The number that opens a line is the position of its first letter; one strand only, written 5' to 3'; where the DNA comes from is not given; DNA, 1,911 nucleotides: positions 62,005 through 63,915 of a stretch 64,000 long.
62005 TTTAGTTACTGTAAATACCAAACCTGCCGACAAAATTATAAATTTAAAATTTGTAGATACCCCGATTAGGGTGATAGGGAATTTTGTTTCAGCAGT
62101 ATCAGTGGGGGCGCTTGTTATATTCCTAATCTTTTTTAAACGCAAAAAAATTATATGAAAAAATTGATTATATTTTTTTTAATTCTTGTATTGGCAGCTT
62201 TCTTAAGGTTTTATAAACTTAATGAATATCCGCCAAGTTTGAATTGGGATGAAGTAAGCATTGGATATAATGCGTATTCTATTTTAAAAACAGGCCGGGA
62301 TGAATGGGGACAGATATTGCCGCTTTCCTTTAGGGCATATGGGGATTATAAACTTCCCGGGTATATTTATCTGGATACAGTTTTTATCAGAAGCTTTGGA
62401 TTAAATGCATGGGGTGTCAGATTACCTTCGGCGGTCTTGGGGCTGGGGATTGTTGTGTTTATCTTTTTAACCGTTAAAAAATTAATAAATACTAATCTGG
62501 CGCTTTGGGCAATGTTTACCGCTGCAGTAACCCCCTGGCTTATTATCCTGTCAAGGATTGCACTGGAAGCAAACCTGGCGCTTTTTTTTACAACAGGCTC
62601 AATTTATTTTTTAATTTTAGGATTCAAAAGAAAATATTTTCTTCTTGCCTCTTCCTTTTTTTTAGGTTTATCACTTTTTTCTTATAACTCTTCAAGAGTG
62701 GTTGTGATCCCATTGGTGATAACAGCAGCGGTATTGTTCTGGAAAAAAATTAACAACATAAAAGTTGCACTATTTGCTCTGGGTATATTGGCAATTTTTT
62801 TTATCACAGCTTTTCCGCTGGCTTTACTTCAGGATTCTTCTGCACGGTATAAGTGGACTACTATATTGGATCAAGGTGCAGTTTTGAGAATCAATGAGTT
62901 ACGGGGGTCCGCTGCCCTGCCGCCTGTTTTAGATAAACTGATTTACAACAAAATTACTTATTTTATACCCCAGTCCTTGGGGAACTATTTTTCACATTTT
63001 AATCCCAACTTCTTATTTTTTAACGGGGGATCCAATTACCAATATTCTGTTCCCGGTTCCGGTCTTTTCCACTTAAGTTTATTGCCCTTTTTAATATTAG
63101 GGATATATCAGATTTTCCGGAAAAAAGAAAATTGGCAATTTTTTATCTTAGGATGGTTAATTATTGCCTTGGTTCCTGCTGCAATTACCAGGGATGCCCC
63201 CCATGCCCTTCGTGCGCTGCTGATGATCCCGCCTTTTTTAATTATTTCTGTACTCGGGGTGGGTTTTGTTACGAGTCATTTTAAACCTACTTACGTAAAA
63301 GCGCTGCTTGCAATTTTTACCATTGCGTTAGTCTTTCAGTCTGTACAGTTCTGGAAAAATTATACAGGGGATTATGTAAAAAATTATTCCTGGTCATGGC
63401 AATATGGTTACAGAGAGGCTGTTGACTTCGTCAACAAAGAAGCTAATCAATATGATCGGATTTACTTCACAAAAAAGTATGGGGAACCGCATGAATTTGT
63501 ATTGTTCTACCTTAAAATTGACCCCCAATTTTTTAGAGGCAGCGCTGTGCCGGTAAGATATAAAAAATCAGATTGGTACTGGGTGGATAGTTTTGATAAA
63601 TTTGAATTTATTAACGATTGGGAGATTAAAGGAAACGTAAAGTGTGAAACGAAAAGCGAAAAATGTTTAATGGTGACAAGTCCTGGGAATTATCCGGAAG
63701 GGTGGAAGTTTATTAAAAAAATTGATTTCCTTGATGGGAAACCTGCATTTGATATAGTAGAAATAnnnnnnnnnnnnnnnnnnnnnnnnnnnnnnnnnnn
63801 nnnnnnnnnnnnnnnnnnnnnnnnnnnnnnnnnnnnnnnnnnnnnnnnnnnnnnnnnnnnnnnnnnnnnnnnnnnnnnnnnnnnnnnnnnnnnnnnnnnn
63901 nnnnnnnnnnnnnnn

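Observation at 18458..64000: Massively expanded GtrB/DPM1-like GT2 + PMT/ArnT-like GT-C module array (>=9 GT39-like paralogs, 2 YfhO-like including a GT2-YfhO fusion) in one 45-kb co-directional block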

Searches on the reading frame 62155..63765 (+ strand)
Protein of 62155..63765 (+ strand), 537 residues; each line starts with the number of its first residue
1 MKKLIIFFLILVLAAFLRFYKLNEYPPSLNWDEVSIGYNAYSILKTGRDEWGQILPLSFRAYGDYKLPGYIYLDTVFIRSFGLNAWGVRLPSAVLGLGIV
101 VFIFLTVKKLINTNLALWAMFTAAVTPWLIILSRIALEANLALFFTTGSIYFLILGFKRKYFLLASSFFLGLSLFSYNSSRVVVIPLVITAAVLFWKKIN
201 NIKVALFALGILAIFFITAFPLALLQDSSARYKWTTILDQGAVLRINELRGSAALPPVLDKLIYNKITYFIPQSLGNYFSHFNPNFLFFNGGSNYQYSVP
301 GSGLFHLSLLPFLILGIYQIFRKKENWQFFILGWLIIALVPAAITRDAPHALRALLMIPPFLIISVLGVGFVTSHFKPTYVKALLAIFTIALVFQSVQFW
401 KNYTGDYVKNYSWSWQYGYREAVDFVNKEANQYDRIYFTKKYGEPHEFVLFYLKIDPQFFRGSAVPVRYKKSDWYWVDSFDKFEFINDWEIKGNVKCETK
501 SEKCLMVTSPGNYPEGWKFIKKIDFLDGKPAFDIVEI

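Call 6: search_protein_families(library=pfam, proteins=[window:62155-63765:+], max_evalue=0.01)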
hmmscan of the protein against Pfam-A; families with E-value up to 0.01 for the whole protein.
window:62155-63765:+ (537 aa): 2 families
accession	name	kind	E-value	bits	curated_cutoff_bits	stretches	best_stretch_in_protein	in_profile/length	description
PF13231.12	PMT_2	-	5.1e-10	40.2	26.1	1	68-216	4-155/160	Dolichyl-phosphate-mannose-protein mannosyltransferase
PF02366.24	PMT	-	4.4e-08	33.4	22.7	1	10-222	3-230/245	Dolichyl-phosphate-mannose-protein mannosyltransferase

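Call 27: find_encoding_contigs(protein=window:62155-63765:+, flank=10000, max_places=3)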
Protein window:62155-63765:+ (537 aa): 1 contig read that carries it; 1 place shown.
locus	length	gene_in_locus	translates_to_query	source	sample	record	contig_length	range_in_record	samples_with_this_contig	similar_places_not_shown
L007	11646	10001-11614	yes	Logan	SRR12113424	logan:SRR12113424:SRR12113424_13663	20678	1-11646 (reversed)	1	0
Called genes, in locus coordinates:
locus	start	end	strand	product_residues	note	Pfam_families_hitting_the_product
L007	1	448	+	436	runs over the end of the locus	PF01408:GFO_IDH_MocA (weak)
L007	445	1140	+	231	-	-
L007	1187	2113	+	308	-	PF02698:DUF218 (faint)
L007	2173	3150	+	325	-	PF00288:GHMP_kinases_N, PF08544:GHMP_kinases_C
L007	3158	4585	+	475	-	-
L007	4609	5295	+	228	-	PF13580:SIS_2, PF01380:SIS (weak)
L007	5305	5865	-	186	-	PF13580:SIS_2, PF01380:SIS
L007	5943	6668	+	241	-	PF00483:NTP_transferase, PF12804:NTP_transf_3 (weak)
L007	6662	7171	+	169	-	PF00702:Hydrolase (weak), PF08645:PNK3P, PF13419:HAD_2 (weak), PF13242:Hydrolase_like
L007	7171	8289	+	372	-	PF01073:3Beta_HSD, PF01370:Epimerase, PF02719:Polysacc_synt_2 (faint), PF05368:NmrA (weak), PF16363:GDP_Man_Dehyd, PF07993:NAD_binding_4, PF01370:Epimerase, PF16363:GDP_Man_Dehyd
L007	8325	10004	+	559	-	-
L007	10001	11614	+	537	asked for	PF02366:PMT, PF13231:PMT_2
